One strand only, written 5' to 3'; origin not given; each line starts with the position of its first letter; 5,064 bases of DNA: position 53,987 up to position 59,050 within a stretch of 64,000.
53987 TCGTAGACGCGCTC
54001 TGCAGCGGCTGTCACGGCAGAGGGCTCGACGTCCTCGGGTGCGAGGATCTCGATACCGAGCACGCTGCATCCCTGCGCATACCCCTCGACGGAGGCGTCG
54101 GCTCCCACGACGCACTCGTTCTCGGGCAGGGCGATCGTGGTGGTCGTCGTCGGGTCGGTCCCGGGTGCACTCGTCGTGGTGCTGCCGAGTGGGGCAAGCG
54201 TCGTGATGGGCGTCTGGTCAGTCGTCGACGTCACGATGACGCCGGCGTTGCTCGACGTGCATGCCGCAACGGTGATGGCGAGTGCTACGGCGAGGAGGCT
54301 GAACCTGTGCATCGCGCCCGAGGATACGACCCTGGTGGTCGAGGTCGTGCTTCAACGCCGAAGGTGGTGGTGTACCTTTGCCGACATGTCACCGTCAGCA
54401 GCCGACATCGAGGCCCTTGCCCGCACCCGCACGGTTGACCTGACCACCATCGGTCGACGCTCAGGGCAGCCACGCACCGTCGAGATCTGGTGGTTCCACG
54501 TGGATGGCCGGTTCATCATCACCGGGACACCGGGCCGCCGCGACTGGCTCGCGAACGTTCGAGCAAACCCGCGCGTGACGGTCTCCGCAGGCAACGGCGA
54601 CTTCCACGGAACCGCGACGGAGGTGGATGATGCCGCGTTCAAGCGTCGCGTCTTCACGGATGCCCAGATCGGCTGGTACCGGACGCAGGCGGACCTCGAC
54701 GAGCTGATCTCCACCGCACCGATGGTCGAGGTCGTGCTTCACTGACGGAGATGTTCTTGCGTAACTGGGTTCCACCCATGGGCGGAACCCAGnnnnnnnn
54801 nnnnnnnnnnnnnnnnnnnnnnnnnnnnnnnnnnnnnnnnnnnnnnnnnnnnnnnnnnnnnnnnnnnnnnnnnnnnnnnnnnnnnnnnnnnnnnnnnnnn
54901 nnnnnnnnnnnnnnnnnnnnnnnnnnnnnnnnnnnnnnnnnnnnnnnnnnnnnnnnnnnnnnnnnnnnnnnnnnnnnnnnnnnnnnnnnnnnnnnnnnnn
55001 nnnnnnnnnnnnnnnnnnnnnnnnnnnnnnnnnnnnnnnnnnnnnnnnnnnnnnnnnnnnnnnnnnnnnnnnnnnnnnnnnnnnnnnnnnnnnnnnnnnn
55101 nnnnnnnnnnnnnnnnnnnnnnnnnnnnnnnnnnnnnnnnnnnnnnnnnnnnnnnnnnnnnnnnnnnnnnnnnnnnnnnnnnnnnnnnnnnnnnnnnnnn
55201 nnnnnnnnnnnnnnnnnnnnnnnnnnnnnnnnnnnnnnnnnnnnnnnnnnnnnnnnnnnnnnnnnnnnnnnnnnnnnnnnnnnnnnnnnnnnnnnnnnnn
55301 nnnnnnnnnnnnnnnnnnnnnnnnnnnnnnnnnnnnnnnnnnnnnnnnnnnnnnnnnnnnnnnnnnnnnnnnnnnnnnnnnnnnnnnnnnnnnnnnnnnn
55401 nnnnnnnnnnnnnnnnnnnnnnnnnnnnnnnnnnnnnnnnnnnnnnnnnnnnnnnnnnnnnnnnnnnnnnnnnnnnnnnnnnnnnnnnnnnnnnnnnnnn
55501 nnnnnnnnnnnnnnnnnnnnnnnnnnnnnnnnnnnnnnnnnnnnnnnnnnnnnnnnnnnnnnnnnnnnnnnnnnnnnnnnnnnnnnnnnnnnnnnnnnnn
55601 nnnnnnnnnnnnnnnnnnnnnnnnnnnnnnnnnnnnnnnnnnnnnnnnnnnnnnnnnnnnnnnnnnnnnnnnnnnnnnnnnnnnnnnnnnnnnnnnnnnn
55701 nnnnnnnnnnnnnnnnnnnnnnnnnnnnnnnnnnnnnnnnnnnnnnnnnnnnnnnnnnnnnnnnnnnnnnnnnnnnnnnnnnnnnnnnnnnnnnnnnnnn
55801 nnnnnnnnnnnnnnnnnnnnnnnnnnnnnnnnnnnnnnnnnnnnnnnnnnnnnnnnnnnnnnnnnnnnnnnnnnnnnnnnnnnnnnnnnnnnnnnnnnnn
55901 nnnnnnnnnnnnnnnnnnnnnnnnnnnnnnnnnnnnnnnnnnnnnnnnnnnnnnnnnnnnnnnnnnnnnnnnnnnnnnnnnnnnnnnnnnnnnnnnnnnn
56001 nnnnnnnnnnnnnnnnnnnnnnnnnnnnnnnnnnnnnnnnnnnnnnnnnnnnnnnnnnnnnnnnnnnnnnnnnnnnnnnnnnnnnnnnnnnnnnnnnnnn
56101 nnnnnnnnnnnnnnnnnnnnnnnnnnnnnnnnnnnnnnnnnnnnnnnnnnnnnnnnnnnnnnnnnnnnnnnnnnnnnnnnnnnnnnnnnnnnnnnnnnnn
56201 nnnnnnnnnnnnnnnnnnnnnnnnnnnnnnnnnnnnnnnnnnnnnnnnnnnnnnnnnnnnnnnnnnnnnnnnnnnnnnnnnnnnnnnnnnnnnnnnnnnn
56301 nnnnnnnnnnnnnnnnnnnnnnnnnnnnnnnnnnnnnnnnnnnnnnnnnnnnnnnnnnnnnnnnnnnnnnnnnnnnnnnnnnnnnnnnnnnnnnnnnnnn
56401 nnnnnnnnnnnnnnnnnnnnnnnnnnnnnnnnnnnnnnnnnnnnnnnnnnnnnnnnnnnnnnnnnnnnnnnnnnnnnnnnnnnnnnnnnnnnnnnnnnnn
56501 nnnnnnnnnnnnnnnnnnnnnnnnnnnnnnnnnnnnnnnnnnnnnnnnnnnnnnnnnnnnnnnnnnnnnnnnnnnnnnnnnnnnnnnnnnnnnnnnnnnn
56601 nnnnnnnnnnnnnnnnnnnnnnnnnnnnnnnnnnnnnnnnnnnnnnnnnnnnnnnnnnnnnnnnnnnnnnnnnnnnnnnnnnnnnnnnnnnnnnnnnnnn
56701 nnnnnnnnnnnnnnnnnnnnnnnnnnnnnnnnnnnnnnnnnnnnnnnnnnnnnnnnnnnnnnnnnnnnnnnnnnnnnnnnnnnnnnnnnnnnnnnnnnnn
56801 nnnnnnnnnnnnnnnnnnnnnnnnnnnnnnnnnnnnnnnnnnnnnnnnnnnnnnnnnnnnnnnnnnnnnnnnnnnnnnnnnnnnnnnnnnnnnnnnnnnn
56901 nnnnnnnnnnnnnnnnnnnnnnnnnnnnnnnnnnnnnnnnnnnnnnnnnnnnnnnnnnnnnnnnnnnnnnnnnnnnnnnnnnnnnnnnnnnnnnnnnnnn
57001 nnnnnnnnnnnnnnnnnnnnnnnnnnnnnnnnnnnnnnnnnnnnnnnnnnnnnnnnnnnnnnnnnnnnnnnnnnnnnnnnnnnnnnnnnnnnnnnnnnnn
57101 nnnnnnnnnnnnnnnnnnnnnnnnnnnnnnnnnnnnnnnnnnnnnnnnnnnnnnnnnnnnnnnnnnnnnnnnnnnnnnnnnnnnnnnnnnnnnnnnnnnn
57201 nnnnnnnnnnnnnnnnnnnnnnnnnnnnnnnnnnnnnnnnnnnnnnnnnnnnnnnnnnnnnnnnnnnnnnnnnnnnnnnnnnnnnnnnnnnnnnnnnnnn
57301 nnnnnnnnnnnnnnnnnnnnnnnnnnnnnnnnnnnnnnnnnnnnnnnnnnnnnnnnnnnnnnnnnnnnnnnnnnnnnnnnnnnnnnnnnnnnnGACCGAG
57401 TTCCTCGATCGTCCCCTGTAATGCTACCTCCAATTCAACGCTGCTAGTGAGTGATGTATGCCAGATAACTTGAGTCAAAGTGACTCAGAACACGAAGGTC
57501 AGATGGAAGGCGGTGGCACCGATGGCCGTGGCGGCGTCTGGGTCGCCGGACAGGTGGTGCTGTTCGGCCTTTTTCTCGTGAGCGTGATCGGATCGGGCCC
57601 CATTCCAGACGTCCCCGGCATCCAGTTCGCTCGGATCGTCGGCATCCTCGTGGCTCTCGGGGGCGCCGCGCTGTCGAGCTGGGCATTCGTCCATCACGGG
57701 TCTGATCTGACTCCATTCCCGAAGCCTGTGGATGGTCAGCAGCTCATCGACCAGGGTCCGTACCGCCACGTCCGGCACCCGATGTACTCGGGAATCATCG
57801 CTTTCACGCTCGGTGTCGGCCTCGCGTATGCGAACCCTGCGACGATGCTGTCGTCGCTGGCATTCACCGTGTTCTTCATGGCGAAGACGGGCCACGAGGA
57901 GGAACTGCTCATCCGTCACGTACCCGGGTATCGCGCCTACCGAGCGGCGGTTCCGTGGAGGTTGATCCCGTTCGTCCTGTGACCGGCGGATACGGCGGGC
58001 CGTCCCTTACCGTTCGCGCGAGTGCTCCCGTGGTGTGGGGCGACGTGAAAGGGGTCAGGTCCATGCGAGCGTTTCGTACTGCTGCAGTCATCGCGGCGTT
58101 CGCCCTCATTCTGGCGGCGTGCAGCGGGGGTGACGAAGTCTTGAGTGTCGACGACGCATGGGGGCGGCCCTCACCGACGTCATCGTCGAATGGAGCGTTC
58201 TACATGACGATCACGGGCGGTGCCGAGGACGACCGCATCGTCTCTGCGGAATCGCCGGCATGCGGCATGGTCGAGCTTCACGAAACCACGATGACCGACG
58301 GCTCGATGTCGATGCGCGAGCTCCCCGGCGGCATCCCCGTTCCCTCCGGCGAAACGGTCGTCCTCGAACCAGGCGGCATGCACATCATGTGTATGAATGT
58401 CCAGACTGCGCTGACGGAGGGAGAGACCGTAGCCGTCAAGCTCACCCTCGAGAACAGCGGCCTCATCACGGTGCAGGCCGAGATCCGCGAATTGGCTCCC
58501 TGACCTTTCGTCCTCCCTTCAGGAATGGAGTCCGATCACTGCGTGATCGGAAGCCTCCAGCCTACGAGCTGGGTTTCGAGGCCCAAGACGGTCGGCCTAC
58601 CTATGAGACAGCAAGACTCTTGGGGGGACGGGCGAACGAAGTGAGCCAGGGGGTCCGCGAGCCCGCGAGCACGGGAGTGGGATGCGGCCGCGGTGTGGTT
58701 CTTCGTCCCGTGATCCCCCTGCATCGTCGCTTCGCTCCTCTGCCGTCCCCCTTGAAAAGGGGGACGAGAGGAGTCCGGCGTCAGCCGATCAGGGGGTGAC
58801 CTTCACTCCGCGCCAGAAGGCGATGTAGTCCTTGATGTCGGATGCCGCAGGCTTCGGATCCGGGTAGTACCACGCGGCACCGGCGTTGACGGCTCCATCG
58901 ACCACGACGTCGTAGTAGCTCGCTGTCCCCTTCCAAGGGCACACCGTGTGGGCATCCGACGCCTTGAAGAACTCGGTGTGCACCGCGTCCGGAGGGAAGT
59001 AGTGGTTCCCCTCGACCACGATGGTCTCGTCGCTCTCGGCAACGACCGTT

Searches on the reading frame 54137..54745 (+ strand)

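Call 25: search_protein_families(library=pfam, proteins=[window:54137-54745:+], max_evalue=0.00001)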
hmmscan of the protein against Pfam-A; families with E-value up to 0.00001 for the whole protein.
window:54137-54745:+ (202 aa): 2 families
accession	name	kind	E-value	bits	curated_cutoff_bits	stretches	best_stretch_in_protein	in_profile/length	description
PF04075.20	F420H2_quin_red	-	1.4e-13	51.5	22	1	101-172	27-101/130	F420H(2)-dependent quinone reductase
PF01243.27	PNPOx_N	-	2.7e-07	31.4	28.1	1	93-175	8-88/120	Pyridoxamine 5'-phosphate oxidase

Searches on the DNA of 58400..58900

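Call 60: search_rna_families(source=window, start=58400, end=58900, threshold=evalue, max_evalue=1)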
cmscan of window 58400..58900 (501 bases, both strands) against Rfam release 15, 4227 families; matches with E-value up to 1: 0.
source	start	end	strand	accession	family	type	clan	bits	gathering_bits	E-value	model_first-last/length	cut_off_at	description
